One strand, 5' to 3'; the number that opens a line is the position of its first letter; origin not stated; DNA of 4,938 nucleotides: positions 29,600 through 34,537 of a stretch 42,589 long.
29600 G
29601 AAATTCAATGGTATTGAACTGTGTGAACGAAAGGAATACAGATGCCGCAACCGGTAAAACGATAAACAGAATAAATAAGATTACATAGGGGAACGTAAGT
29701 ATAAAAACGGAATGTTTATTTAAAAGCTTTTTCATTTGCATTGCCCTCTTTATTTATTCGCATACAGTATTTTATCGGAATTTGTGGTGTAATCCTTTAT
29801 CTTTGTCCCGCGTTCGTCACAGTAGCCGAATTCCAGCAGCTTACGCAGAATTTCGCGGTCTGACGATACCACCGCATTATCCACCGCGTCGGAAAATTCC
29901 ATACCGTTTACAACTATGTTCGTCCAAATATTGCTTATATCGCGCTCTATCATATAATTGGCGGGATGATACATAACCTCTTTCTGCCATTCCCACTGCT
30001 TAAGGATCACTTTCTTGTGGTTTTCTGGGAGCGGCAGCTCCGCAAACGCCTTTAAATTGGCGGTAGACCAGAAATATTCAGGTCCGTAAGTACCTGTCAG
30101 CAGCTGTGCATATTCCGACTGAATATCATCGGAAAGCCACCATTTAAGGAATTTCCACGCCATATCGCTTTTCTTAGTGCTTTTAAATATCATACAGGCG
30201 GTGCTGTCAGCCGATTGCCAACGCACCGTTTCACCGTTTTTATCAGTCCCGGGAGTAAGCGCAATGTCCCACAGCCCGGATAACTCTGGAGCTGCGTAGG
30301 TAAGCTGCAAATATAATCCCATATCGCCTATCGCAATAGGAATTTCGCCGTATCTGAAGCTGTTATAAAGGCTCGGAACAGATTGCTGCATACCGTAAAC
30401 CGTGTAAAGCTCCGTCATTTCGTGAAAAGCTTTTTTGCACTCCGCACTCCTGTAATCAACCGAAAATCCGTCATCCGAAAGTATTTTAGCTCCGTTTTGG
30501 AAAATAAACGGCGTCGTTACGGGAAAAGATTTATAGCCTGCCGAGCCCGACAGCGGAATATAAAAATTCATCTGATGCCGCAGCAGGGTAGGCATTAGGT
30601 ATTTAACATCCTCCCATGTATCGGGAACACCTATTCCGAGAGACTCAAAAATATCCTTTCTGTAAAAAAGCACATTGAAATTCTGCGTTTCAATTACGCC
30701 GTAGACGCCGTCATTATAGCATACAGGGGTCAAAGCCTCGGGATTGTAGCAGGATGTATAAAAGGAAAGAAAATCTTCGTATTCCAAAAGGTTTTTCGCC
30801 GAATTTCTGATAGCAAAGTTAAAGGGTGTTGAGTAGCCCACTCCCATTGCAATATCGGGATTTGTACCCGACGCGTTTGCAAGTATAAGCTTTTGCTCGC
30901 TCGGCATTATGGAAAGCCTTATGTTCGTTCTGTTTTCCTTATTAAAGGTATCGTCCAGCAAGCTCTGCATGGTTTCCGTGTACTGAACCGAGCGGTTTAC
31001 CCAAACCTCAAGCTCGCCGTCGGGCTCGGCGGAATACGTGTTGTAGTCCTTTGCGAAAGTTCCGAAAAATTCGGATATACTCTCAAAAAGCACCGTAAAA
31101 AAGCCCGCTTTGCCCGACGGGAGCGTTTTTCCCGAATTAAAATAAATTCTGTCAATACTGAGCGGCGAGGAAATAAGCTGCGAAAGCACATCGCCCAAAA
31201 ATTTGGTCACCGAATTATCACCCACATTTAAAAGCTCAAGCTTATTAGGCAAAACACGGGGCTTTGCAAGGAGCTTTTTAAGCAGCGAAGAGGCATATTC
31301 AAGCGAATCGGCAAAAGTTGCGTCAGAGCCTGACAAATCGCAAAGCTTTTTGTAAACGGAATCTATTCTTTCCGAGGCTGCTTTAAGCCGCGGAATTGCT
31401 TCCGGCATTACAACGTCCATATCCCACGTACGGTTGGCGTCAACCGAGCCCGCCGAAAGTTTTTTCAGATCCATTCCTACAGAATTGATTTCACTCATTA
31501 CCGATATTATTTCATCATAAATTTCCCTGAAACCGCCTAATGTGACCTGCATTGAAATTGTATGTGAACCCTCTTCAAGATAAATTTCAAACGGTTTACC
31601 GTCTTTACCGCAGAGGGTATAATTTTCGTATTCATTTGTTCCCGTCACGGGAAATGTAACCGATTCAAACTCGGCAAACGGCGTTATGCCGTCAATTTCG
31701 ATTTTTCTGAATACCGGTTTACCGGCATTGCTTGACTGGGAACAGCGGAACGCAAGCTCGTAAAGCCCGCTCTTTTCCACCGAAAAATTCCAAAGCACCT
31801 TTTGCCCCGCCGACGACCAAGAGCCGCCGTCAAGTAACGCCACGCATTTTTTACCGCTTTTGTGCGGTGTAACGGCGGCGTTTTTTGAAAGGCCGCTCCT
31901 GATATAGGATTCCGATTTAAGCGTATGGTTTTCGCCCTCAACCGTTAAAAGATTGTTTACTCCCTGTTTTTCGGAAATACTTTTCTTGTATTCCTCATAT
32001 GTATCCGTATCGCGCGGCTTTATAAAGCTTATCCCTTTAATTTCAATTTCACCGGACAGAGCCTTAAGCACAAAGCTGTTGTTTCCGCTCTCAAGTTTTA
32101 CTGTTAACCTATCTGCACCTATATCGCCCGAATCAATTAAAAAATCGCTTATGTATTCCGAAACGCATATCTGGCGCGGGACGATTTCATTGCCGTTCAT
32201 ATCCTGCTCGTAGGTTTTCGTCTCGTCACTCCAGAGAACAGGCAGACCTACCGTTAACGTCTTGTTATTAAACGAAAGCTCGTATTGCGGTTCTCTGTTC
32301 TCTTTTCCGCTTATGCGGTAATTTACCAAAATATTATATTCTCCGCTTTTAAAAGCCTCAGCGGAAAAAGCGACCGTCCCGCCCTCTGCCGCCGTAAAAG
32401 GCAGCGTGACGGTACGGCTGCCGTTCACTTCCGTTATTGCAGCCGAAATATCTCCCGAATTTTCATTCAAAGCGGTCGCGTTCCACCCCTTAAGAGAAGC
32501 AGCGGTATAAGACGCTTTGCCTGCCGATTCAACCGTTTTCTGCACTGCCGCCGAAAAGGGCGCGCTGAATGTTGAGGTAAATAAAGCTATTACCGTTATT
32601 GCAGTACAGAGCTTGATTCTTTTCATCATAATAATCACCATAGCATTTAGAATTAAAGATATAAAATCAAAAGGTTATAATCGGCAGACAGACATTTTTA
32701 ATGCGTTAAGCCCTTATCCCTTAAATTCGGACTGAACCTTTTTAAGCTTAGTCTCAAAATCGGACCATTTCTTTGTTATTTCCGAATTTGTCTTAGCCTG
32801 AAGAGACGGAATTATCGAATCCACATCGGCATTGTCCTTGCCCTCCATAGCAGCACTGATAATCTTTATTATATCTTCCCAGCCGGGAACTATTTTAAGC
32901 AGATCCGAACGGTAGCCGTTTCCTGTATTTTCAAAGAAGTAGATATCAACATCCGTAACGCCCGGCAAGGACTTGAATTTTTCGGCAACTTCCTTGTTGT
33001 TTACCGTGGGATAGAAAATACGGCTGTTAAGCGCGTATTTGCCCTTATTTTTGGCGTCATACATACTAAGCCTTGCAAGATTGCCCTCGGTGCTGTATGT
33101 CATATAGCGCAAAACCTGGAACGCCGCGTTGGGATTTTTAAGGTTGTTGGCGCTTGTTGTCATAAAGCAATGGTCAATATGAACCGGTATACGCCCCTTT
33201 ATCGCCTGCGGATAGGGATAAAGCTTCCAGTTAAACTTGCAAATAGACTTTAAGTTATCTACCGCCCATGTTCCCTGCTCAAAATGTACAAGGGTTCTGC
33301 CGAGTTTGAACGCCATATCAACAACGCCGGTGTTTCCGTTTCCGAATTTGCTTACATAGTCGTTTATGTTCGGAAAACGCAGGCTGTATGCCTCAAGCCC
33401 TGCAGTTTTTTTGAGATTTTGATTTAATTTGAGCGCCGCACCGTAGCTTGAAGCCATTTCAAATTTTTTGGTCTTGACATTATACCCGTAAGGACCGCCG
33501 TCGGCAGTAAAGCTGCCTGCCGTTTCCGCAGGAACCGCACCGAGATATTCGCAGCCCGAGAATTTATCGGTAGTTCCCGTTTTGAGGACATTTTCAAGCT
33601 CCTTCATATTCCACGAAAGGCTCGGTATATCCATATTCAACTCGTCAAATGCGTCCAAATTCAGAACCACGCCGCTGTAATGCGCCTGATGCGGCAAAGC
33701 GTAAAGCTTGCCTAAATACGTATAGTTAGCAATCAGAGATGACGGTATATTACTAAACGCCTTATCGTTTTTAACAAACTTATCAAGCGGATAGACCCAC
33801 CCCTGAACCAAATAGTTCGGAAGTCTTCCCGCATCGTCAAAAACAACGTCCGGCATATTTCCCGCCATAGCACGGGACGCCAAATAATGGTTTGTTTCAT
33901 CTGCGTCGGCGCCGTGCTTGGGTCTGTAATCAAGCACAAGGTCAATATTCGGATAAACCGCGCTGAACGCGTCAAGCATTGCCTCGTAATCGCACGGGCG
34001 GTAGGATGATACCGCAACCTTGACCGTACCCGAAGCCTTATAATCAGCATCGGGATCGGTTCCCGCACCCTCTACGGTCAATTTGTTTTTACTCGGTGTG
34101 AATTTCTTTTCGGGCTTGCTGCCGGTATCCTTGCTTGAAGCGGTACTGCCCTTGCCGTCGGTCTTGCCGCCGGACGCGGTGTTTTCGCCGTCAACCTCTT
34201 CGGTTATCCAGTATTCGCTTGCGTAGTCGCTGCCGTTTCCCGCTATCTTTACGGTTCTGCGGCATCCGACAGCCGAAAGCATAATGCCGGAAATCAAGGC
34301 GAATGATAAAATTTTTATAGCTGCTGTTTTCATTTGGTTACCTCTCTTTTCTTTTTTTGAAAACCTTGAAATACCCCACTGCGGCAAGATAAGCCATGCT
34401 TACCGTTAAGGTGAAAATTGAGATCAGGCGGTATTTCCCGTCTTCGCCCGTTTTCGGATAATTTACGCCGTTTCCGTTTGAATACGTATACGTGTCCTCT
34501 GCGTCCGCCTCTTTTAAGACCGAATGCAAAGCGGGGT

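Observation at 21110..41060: Unassigned ~200-aa ConA-like beta-sandwich module present in nine copies on three surface proteins (candidate new carbohydrate-binding family)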

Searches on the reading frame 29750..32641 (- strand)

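Call 10: search_protein_families(library=pfam, max_evalue=0.001, proteins=[window:29750-32641:-])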
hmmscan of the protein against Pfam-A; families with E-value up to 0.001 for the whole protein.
window:29750-32641:- (963 aa): 2 families
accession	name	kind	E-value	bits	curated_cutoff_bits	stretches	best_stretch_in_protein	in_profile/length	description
PF01547.30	SBP_bac_1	-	3e-14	54.2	26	1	554-841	4-306/307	Bacterial extracellular solute-binding protein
PF13416.11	SBP_bac_8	-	4e-13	50.2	27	1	564-850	4-257/279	Bacterial extracellular solute-binding protein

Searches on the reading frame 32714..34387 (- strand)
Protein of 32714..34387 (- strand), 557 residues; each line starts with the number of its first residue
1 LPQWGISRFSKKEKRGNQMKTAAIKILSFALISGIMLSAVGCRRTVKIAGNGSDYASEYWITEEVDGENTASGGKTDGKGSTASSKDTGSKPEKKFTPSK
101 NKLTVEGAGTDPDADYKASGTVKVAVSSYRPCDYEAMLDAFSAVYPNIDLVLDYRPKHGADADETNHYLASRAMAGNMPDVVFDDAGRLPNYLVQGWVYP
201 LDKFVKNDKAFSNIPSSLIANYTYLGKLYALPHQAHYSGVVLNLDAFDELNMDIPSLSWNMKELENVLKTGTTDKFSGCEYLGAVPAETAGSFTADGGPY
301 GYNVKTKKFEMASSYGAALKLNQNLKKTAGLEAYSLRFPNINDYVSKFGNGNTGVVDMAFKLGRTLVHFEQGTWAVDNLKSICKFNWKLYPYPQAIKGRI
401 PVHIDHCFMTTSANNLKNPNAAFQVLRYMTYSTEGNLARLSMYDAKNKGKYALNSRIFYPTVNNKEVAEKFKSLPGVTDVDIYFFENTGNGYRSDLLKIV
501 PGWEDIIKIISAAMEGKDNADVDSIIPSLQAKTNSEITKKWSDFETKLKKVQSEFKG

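Call 10: search_protein_families(library=pfam, max_evalue=0.001, proteins=[window:32714-34387:-])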
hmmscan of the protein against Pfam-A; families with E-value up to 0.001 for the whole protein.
window:32714-34387:- (557 aa): 1 family
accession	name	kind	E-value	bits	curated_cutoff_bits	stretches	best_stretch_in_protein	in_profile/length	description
PF01547.30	SBP_bac_1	-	7.2e-10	39.8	26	1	135-355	11-232/307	Bacterial extracellular solute-binding protein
